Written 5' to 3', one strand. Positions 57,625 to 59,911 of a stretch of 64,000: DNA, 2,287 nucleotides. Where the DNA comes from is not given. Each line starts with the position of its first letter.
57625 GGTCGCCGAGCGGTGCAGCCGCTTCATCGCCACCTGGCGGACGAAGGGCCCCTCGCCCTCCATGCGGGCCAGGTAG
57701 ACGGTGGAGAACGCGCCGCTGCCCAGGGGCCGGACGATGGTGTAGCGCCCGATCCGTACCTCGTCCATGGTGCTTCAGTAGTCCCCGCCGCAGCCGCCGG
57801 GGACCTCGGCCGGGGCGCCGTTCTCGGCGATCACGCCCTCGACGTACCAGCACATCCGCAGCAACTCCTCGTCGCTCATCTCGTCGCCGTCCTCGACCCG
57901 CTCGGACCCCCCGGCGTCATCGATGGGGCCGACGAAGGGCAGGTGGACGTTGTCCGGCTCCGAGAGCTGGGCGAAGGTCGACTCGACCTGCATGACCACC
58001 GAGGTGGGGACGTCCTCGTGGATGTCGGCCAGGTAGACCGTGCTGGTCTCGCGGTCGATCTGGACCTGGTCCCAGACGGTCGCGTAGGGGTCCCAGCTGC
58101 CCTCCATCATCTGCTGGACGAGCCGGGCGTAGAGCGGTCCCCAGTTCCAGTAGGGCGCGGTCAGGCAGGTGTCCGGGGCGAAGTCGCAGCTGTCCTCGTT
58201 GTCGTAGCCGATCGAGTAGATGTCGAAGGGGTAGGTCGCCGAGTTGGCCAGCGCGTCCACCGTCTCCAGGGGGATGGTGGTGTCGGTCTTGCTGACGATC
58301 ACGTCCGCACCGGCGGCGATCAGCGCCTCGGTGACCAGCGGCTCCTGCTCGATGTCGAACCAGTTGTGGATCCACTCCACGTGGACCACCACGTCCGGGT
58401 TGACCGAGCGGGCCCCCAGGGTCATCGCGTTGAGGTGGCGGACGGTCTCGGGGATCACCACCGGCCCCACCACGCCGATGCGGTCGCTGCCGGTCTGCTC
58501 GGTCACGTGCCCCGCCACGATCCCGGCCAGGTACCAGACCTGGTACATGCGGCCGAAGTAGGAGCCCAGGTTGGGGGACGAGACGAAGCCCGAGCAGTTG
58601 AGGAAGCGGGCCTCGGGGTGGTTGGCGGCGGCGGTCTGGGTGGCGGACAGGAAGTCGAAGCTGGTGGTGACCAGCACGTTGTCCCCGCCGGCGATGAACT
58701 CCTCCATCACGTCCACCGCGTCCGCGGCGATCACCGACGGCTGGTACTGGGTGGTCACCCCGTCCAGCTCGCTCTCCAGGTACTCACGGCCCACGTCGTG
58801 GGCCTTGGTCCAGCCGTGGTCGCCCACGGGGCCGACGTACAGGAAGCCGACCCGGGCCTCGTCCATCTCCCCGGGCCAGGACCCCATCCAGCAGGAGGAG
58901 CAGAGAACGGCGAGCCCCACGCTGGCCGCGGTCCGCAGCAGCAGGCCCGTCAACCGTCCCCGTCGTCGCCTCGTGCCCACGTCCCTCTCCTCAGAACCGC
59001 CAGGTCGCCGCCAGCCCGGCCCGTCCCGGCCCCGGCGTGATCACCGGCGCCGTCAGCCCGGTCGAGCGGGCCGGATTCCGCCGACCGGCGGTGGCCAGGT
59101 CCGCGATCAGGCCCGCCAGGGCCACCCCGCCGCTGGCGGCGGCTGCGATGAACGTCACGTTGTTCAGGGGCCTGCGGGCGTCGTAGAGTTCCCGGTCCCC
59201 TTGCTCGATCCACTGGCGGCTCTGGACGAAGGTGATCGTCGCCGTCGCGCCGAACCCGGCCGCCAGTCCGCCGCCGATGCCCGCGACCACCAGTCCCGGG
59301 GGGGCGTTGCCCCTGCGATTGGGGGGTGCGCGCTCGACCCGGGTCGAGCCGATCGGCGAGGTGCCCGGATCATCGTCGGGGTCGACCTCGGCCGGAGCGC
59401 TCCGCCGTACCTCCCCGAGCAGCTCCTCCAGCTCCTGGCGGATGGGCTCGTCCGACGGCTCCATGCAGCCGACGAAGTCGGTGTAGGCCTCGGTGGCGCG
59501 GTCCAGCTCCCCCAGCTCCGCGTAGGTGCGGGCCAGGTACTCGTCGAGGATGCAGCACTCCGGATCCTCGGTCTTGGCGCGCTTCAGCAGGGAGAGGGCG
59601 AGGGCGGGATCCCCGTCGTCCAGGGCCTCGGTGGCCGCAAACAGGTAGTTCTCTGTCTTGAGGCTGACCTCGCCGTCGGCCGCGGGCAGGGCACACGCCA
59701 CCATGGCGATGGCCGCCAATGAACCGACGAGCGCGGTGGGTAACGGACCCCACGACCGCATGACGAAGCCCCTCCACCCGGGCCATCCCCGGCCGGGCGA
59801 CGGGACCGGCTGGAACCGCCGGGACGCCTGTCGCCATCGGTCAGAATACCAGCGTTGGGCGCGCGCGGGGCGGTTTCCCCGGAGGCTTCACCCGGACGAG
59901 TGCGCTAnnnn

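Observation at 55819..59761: Three-gene operon: TPR/TM protein, BMP-family (PnrA-like) nucleoside-binding lipoprotein, receptor-type Ser/Thr kinase with a hypervariable (SE/TE)n ectodomain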

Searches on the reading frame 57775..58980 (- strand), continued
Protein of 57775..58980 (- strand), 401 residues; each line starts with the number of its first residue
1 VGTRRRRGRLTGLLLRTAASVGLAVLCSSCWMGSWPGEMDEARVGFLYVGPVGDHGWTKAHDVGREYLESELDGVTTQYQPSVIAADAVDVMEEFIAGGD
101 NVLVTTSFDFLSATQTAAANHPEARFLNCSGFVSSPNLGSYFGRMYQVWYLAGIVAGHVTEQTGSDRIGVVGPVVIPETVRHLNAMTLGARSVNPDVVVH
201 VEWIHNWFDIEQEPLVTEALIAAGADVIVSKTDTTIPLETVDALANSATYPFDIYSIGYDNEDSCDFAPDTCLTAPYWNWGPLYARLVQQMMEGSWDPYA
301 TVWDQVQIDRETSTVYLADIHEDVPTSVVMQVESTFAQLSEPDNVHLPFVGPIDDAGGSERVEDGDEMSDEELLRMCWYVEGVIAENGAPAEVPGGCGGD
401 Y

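Call 64: search_protein_families(library=pfam, proteins=[P0243, P0249, P0276, P0281, P0290, P0350, P0374, P0256, P0282, P0323], max_evalue=0.00001)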
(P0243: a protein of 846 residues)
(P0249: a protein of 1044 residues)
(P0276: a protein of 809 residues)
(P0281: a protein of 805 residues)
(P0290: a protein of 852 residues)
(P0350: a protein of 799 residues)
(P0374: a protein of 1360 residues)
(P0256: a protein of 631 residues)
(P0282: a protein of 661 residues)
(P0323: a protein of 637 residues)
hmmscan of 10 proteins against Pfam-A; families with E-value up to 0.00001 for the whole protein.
P0243 (846 aa): 1 family
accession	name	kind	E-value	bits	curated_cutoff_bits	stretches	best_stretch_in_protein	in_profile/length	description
PF02608.20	Bmp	-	2.3e-85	286.7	24.1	2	490-755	3-269/301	ABC transporter substrate-binding protein PnrA-like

P0249 (1044 aa): 3 families
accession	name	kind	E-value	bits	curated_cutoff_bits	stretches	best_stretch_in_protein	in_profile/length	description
PF00069.31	Pkinase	-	5.9e-53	180.4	31.7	1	68-320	1-253/263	Protein kinase domain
PF02608.20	Bmp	-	2.8e-44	151.7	24.1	1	687-951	3-264/301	ABC transporter substrate-binding protein PnrA-like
PF07714.23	PK_Tyr_Ser-Thr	-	6.6e-29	101.4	23.1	1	70-318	3-248/258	Protein tyrosine and serine/threonine kinase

P0276 (809 aa): 4 families
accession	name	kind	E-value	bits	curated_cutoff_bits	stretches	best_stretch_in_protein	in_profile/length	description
PF00069.31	Pkinase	-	2.2e-42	145.7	31.7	1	36-294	5-253/263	Protein kinase domain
PF02608.20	Bmp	-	3.9e-33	115.2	24.1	1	441-693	3-247/301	ABC transporter substrate-binding protein PnrA-like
PF07714.23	PK_Tyr_Ser-Thr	-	1.3e-24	87.4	23.1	1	40-293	9-249/258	Protein tyrosine and serine/threonine kinase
PF01636.29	APH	-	2.5e-07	31.2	23.2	0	143-183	160-198/239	Phosphotransferase enzyme family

P0281 (805 aa): 3 families
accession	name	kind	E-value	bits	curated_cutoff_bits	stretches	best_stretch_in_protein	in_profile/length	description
PF00069.31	Pkinase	-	1.6e-41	142.9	31.7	1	15-279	1-252/263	Protein kinase domain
PF02608.20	Bmp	-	5.6e-29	101.5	24.1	1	424-676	4-246/301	ABC transporter substrate-binding protein PnrA-like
PF07714.23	PK_Tyr_Ser-Thr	-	3.7e-22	79.3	23.1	1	41-238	31-221/258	Protein tyrosine and serine/threonine kinase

P0290 (852 aa): 4 families
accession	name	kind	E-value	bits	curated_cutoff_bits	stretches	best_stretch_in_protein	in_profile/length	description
PF00069.31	Pkinase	-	2.4e-42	145.6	31.7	1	76-344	1-253/263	Protein kinase domain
PF02608.20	Bmp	-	1.9e-25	89.9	24.1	1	481-737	3-249/301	ABC transporter substrate-binding protein PnrA-like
PF07714.23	PK_Tyr_Ser-Thr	-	3.8e-25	89.1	23.1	1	79-342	4-248/258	Protein tyrosine and serine/threonine kinase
PF01636.29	APH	-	6.3e-06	26.6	23.2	0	196-236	159-197/239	Phosphotransferase enzyme family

P0350 (799 aa): 3 families
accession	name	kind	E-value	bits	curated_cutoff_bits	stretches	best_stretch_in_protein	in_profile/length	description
PF02608.20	Bmp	-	1.2e-51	176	24.1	1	470-759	2-296/301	ABC transporter substrate-binding protein PnrA-like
PF03781.23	FGE-sulfatase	-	9.4e-35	120.9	23.3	2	256-359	4-131/255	Sulfatase-modifying factor enzyme 1-like domain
PF01471.23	PG_binding_1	-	4e-08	33.7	23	1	188-237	8-57/57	Putative peptidoglycan binding domain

P0374 (1360 aa): 5 families
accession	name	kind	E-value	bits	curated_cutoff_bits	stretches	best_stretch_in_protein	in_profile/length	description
PF25390.1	WD40_RLD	-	3.9e-120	401.9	150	3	39-268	30-274/363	RCC1-like domain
PF13540.12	RCC1_2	-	3.8e-79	259.2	22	5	42-71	1-30/30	Regulator of chromosome condensation (RCC1) repeat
PF00415.24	RCC1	-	1.5e-74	246.8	21.7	4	58-105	1-50/50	Regulator of chromosome condensation (RCC1) repeat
PF02608.20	Bmp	-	1.2e-52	179.3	24.1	1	1030-1316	2-294/301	ABC transporter substrate-binding protein PnrA-like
PF25384.1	Alsin_RLD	-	1.9e-16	60.8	100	0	353-417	243-309/405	Alsin RCC1-like domain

P0256 (631 aa): 1 family
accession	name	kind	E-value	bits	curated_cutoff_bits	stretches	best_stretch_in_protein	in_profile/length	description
PF02608.20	Bmp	-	4.7e-32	111.6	24.1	1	274-519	4-249/301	ABC transporter substrate-binding protein PnrA-like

P0282 (661 aa): 2 families
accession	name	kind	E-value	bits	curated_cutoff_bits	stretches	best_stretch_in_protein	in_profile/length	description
PF02608.20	Bmp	-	4.6e-50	170.8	24.1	1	335-617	3-294/301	ABC transporter substrate-binding protein PnrA-like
PF01048.26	PNP_UDP_1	-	6.5e-37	127.6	25.1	1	47-320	2-233/233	Phosphorylase superfamily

P0323 (637 aa): 1 family
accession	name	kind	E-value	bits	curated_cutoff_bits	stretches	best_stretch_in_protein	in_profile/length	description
PF02608.20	Bmp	-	1.8e-48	165.5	24.1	1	292-576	2-284/301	ABC transporter substrate-binding protein PnrA-like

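Call 71: find_encoding_contigs(protein=P0276, flank=5000, max_places=3)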
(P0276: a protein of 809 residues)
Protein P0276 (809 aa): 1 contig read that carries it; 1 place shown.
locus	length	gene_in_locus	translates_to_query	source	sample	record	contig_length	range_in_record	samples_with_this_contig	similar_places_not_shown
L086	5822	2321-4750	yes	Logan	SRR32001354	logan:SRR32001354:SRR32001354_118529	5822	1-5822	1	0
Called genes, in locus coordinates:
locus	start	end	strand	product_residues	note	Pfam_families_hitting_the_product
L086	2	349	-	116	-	?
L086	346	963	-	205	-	PF04542:Sigma70_r2, PF22029:PhyR_sigma2 (weak), PF02001:DUF134 (weak), PF08281:Sigma70_r4_2, PF04545:Sigma70_r4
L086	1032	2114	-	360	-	PF05901:Excalibur (faint), PF23564:EF-hand_FSTL1 (faint), PF00036:EF-hand_1 (faint), PF00404:Dockerin_1 (faint), PF10591:SPARC_Ca_bdg (faint), PF13405:EF-hand_6 (faint), PF13499:EF-hand_7 (faint), PF13833:EF-hand_8 (faint), +1 more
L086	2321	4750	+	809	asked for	PF00069:Pkinase, PF07714:PK_Tyr_Ser-Thr, PF01636:APH (faint), PF02608:Bmp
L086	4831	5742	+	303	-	PF00165:HTH_AraC (faint), PF12833:HTH_18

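Call 72: find_encoding_contigs(protein=P0249, flank=5000, max_places=3)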
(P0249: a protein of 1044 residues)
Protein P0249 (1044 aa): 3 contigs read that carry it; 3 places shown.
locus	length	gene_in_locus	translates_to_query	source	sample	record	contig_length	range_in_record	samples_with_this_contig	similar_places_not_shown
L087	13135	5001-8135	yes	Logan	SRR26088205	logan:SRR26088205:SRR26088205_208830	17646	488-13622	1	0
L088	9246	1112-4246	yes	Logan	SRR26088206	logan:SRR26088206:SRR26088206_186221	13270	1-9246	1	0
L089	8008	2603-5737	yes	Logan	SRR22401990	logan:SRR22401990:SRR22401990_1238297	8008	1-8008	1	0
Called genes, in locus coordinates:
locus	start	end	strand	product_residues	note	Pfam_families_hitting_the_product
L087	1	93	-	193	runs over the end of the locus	?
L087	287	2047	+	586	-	PF00093:VWC (faint), PF23334:VWC2L_2nd (faint), PF25028:FnI_RECK (faint), PF00050:Kazal_1 (weak), PF07648:Kazal_2 (faint), PF05375:Pacifastin_I (weak), PF00050:Kazal_1 (weak)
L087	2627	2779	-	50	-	-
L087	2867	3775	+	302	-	-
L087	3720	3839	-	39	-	-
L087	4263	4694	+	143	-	-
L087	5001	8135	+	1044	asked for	PF00069:Pkinase, PF07714:PK_Tyr_Ser-Thr, PF02608:Bmp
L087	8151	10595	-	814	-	PF00498:FHA, PF13304:AAA_21 (faint), PF16697:Yop-YscD_cpl, PF00498:FHA, PF00005:ABC_tran, PF19055:ABC2_membrane_7 (weak), PF01061:ABC2_membrane, PF12698:ABC2_membrane_3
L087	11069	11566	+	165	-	-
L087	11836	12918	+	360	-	-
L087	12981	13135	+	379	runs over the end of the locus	PF00871:Acetate_kinase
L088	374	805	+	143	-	-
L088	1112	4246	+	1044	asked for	PF00069:Pkinase, PF07714:PK_Tyr_Ser-Thr, PF02608:Bmp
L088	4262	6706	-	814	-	PF00498:FHA, PF13304:AAA_21 (faint), PF16697:Yop-YscD_cpl, PF00498:FHA, PF00005:ABC_tran, PF19055:ABC2_membrane_7 (weak), PF01061:ABC2_membrane, PF12698:ABC2_membrane_3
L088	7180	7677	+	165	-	-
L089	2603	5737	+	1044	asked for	PF00069:Pkinase, PF07714:PK_Tyr_Ser-Thr, PF02608:Bmp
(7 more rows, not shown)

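Call 73: find_encoding_contigs(protein=P0281, flank=5000, max_places=3)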
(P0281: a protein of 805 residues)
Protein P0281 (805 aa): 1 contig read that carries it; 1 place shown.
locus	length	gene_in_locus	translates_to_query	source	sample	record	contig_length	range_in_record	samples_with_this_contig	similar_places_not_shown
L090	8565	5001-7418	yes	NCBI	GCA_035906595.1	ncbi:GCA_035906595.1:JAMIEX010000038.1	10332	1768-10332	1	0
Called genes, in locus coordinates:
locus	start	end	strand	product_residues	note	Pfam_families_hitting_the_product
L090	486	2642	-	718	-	PF00069:Pkinase, PF07714:PK_Tyr_Ser-Thr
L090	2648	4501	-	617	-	PF08269:dCache_2 (weak), PF17200:sCache_2 (weak), PF13188:PAS_8 (weak), PF00211:Guanylate_cyc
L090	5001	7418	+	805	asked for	PF00069:Pkinase, PF07714:PK_Tyr_Ser-Thr, PF02608:Bmp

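Call 77: search_protein_families(library=pfam, proteins=[L045:10186-11466:+, L045:11349-12452:+, L045:8580-10223:+, L059:12425-13564:+, L059:13549-14484:+], max_evalue=0.00001)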
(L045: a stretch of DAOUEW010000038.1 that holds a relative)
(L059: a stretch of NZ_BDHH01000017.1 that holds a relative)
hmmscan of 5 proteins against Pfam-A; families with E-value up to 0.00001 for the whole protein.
L045:10186-11466:+ (427 aa): 1 family
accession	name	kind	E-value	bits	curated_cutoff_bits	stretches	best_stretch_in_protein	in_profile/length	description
PF02653.21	BPD_transp_2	-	4.4e-39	134.7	26.8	1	84-409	3-267/269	Branched-chain amino acid transport system / permease component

L045:11349-12452:+ (368 aa): 1 family
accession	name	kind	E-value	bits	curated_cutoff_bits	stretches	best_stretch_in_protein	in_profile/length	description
PF02653.21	BPD_transp_2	-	4.6e-34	118.2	26.8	1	61-337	5-267/269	Branched-chain amino acid transport system / permease component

L045:8580-10223:+ (548 aa): 2 families
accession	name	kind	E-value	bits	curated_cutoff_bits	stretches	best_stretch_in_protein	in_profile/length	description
PF00005.33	ABC_tran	-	7.9e-52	175.9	25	2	61-208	2-137/137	ABC transporter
PF13304.12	AAA_21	-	6.4e-08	33.4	27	0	72-98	1-40/304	AAA domain, putative AbiEii toxin, Type IV TA system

L059:12425-13564:+ (380 aa): 1 family
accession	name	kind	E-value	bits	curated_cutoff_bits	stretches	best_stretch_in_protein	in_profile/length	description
PF02653.21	BPD_transp_2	-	2.6e-33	115.8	26.8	1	86-358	4-268/269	Branched-chain amino acid transport system / permease component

L059:13549-14484:+ (312 aa): 1 family
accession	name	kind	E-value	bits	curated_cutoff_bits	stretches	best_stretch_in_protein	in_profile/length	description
PF02653.21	BPD_transp_2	-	2.6e-37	128.9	26.8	1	13-286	4-269/269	Branched-chain amino acid transport system / permease component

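Call 81: search_protein_families(library=pfam, proteins=[L043:5485-7179:-, L043:7273-9828:+, L043:12854-13807:-, L044:8112-9569:+, L044:12609-15806:-, L044:6194-7057:-, L065:6134-7705:+, L065:9950-10987:+, L065:12007-13737:-, L065:5421-6116:+], max_evalue=0.001)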
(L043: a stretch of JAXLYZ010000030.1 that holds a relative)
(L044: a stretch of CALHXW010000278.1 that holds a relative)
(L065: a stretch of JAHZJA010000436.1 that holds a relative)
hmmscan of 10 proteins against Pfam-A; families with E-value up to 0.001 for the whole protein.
L043:5485-7179:- (564 aa): 1 family
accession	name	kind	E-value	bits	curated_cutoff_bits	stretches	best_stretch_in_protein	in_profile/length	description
PF00773.25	RNB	-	3.5e-50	171.5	29.3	1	100-422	3-310/326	RNB domain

L043:7273-9828:+ (852 aa): 0 families

L043:12854-13807:- (317 aa): 4 families
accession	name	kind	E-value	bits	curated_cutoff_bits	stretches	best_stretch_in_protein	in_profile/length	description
PF00106.31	adh_short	-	7.4e-25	88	26.6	1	31-230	2-194/195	short chain dehydrogenase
PF13561.12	adh_short_C2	-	4.4e-14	53.1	27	1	39-234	6-193/236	Enoyl-(Acyl carrier protein) reductase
PF08659.16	KR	-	2.4e-05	24.8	22.6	1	31-117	2-96/180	KR domain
PF01370.27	Epimerase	-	0.00067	19.6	20.9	0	33-203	2-160/240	NAD dependent epimerase/dehydratase family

L044:8112-9569:+ (485 aa): 1 family
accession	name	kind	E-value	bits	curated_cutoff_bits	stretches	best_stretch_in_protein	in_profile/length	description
PF01554.23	MatE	-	1e-24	87.5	24.9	2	299-431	30-159/161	MatE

L044:12609-15806:- (1065 aa): 1 family
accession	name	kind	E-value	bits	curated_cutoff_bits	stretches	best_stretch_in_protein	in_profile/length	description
PF09136.16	Glucodextran_B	-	0.00015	22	27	1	505-589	1-78/83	Glucodextranase, domain B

L044:6194-7057:- (287 aa): 1 family
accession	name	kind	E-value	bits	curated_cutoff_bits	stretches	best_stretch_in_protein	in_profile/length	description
PF01507.26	PAPS_reduct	-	5.5e-38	131.2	22.5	1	26-241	2-174/175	Phosphoadenosine phosphosulfate reductase domain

L065:6134-7705:+ (523 aa): 4 families
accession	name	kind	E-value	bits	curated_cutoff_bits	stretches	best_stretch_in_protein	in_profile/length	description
PF07719.23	TPR_2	-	3.2e-08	33.5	27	0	185-209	5-29/34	Tetratricopeptide repeat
PF13424.12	TPR_12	-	2e-05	25.1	30.1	0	188-209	10-31/77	Tetratricopeptide repeat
PF00515.34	TPR_1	-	0.00013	22.1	27.8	0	188-209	8-29/34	Tetratricopeptide repeat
PF13428.12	TPR_14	-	0.00081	20.3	23.5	0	187-209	7-29/44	Tetratricopeptide repeat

L065:9950-10987:+ (345 aa): 0 families

L065:12007-13737:- (576 aa): 0 families

L065:5421-6116:+ (231 aa): 2 families
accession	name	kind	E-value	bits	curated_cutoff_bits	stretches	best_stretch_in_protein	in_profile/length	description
PF13036.11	LpoB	-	1.2e-29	103.6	22.3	1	80-222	2-144/147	Peptidoglycan-synthase activator LpoB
PF03783.19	CsgG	-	0.00023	21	20.8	1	106-194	9-104/210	Curli production assembly/transport component CsgG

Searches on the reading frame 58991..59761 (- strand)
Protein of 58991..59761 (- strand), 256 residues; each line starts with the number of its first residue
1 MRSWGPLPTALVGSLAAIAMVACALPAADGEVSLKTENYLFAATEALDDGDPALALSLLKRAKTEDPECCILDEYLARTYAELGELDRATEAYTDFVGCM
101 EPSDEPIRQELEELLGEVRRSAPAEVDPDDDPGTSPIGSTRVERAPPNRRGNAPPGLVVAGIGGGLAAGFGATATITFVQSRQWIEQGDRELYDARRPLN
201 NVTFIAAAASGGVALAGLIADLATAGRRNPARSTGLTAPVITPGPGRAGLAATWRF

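Call 3: search_protein_families(library=pfam, proteins=[window:58991-59761:-], max_evalue=0.1)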
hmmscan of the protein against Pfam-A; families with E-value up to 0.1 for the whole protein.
window:58991-59761:- (256 aa): 5 families
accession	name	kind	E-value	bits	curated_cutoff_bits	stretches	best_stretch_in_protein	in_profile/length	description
PF14559.12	TPR_19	-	0.00032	21.4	25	1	46-91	1-46/68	Tetratricopeptide repeat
PF13432.12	TPR_16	-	0.00072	20.4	32.7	1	43-94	4-55/65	Tetratricopeptide repeat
PF13428.12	TPR_14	-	0.0019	19.1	23.5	0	75-111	6-41/44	Tetratricopeptide repeat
PF13176.12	TPR_7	-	0.047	14.2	27.9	0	76-94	5-23/36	Tetratricopeptide repeat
PF07719.23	TPR_2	-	0.077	13.6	27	0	75-94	6-25/34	Tetratricopeptide repeat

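Call 4: search_protein_families(library=ncbifam, proteins=[window:58991-59761:-], max_evalue=0.1)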
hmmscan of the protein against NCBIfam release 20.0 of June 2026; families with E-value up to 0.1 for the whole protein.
window:58991-59761:- (256 aa): 2 families
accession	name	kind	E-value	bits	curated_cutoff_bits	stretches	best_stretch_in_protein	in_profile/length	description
TIGR02917.1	PEP_TPR_lipo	equivalog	0.065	11.1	312.2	1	21-92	10-623/899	XrtA/PEP-CTERM system TPR-repeat protein PrsT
TIGR02521.1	type_IV_pilW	equivalog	0.072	12.6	154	0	38-95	33-90/234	type IV pilus biogenesis/stability protein PilW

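Call 60: predict_structure(protein=window:58991-59761:-)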
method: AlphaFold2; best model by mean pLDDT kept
length: 256 residues; sequences in the alignment: 1
mean_pLDDT: 58.0   pTM: 0.44
mean pLDDT of the five models: 58.0, 57.0, 56.2, 53.1, 47.6
residues with pLDDT >= 90: 47; 70-90: 43; 50-70: 19; < 50: 147
segments of 3 or more residues with pLDDT < 50: 1-19, 24-30, 135-218, 223-256
pLDDT, mean of each block of 10 residues (from residue 1): 42 46 48 72 88 93 89 93 92 93 86 91 68 45 35 37 38 38 38 35 34 46 43 37 36 35
secondary structure, 60 per line:
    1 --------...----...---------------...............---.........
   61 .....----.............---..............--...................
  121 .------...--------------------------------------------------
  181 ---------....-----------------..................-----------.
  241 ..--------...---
elements in order: H34-48 H52-65 H70-82 H86-99 H102-121 H190-193 H211-228 E240-242 E251-253
